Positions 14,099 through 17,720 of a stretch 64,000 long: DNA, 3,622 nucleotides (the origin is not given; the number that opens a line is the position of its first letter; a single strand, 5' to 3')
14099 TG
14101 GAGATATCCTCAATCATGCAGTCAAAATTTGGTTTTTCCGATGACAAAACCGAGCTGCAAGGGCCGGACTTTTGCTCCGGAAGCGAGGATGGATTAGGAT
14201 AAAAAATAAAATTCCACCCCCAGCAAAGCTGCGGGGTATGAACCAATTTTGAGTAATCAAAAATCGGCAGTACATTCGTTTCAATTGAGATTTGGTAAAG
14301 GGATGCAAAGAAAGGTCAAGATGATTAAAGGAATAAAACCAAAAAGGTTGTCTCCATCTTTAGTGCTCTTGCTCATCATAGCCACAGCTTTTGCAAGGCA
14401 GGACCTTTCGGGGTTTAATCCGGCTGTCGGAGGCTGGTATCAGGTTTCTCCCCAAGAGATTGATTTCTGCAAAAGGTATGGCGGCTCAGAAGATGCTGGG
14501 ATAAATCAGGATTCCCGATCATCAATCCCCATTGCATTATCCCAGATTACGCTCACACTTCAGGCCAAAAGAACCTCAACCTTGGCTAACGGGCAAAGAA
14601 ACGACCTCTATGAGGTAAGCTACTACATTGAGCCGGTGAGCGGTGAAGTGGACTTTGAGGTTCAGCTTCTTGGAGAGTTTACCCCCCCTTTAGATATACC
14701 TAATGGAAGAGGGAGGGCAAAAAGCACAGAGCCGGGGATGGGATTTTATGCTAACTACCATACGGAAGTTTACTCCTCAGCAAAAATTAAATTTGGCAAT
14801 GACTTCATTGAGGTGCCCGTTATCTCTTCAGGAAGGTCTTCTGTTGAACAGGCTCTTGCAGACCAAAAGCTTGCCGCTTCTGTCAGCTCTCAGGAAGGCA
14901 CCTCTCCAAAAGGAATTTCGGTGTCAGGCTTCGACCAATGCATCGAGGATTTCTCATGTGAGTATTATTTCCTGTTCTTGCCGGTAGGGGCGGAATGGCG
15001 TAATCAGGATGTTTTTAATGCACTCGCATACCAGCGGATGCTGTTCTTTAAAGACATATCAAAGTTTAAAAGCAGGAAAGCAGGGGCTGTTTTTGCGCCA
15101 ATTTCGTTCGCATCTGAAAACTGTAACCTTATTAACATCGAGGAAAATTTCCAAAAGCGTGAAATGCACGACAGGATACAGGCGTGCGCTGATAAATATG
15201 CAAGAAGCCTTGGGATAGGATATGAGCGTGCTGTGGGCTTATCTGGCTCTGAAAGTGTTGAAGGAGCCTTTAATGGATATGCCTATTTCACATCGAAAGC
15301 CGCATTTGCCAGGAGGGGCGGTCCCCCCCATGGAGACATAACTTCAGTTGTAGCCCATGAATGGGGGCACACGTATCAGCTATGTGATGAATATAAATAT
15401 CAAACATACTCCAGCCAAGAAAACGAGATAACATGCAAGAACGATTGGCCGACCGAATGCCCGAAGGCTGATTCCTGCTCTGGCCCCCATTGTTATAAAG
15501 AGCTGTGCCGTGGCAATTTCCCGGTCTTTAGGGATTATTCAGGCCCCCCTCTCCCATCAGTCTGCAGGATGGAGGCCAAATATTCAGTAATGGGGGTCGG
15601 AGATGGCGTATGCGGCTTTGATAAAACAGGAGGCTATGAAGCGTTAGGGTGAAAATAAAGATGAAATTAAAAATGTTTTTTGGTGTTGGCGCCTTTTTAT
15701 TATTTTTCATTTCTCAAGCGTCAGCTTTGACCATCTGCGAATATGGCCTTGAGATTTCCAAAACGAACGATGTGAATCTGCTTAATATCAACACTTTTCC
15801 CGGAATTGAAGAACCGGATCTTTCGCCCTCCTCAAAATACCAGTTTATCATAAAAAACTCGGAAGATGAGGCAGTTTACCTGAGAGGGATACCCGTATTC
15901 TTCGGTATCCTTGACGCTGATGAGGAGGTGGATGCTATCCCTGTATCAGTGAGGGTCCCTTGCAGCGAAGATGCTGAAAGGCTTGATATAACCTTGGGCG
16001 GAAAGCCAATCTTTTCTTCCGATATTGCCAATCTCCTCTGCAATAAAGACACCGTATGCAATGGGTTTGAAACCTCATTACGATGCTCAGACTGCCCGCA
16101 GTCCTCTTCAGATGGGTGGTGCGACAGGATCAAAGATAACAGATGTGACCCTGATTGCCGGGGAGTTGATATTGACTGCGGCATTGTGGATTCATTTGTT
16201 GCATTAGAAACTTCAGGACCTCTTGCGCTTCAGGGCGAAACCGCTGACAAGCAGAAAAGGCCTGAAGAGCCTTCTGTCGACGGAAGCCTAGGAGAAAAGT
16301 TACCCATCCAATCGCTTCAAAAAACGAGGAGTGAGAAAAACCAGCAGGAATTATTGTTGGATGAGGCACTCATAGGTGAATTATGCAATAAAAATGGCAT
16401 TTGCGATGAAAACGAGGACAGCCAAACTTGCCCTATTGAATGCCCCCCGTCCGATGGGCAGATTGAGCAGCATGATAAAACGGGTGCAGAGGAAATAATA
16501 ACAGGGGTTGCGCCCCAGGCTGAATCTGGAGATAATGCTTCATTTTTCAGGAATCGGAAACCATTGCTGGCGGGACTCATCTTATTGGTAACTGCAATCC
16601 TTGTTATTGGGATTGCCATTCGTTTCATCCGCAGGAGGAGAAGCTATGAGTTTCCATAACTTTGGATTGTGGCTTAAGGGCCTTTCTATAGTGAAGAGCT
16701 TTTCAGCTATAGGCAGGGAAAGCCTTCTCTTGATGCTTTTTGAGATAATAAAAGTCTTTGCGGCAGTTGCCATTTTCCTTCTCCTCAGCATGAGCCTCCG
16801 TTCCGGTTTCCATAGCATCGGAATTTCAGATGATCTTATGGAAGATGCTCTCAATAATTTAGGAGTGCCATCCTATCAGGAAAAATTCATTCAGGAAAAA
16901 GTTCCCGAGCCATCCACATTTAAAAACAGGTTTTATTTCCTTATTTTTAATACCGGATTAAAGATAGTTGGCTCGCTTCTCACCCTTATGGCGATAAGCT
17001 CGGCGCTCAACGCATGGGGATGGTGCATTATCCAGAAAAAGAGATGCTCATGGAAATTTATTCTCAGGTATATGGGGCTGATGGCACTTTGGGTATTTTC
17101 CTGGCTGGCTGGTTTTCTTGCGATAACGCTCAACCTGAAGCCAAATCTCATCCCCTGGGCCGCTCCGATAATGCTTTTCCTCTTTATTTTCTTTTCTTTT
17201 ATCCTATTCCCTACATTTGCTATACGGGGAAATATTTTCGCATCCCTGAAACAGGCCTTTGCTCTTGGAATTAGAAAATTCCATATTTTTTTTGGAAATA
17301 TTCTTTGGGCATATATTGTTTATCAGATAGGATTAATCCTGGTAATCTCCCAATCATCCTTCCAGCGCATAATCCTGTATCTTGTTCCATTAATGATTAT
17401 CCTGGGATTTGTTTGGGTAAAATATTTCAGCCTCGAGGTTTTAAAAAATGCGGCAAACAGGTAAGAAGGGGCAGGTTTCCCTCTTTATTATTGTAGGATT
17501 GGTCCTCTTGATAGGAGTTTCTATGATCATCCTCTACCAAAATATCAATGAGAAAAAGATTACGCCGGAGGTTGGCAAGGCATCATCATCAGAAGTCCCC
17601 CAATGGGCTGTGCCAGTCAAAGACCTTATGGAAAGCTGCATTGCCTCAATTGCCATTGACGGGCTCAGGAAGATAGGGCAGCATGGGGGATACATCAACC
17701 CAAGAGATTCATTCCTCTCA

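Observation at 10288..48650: Three paralogous surface modules (plus one partial): prepilin-like large protein + giant Ig-rich protein, with a polytopic membrane protein in most sets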

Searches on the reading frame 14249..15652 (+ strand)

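Call 4: search_protein_families(library=pfam, proteins=[window:14249-15652:+], max_evalue=0.01)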
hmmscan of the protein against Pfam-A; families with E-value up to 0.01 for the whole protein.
window:14249-15652:+ (467 aa): 0 families

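Call 20: search_protein_families(library=ncbifam, proteins=[window:14249-15652:+], max_evalue=0.1)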
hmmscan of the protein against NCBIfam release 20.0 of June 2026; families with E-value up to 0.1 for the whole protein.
window:14249-15652:+ (467 aa): 1 family
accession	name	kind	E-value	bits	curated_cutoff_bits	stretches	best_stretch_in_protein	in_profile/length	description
TIGR03296.1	M6dom_TIGR03296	domain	0.00036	20.5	110.8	1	365-392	167-194/286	M6 family metalloprotease domain-containing protein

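Call 85: search_protein_families(library=pfam, proteins=[window:14249-15652:+], max_evalue=5)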
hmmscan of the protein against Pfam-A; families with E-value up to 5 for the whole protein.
window:14249-15652:+ (467 aa): 1 family
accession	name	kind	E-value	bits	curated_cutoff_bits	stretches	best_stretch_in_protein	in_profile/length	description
PF05547.17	Peptidase_M6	-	0.05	13.3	22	1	361-393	222-253/294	Immune inhibitor A peptidase M6, catalytic domain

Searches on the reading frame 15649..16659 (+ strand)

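Call 4: search_protein_families(library=pfam, proteins=[window:15649-16659:+], max_evalue=0.01)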
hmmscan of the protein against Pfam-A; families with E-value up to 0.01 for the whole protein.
window:15649-16659:+ (336 aa): 0 families

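Call 20: search_protein_families(library=ncbifam, proteins=[window:15649-16659:+], max_evalue=0.1)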
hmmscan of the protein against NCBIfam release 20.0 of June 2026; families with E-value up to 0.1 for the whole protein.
window:15649-16659:+ (336 aa): 0 families

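Call 85: search_protein_families(library=pfam, proteins=[window:15649-16659:+], max_evalue=5)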
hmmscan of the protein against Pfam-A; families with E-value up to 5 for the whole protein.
window:15649-16659:+ (336 aa): 1 family
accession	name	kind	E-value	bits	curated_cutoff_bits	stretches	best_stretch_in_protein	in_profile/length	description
PF01794.25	Ferric_reduct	-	0.066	13.7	28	1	295-335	66-105/121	Ferric reductase like transmembrane component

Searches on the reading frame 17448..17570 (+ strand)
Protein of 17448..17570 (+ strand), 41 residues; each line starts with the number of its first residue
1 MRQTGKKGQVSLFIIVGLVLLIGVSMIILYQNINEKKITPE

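Call 80: search_protein_families(library=pfam, proteins=[window:17448-17570:+], max_evalue=10)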
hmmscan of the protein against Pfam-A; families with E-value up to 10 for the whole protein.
seq(41 aa): 1 family
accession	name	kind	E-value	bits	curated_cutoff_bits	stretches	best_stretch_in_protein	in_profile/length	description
PF12669.12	FeoB_associated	-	0.32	11.7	27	1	14-37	3-25/44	FeoB-associated Cys-rich membrane protein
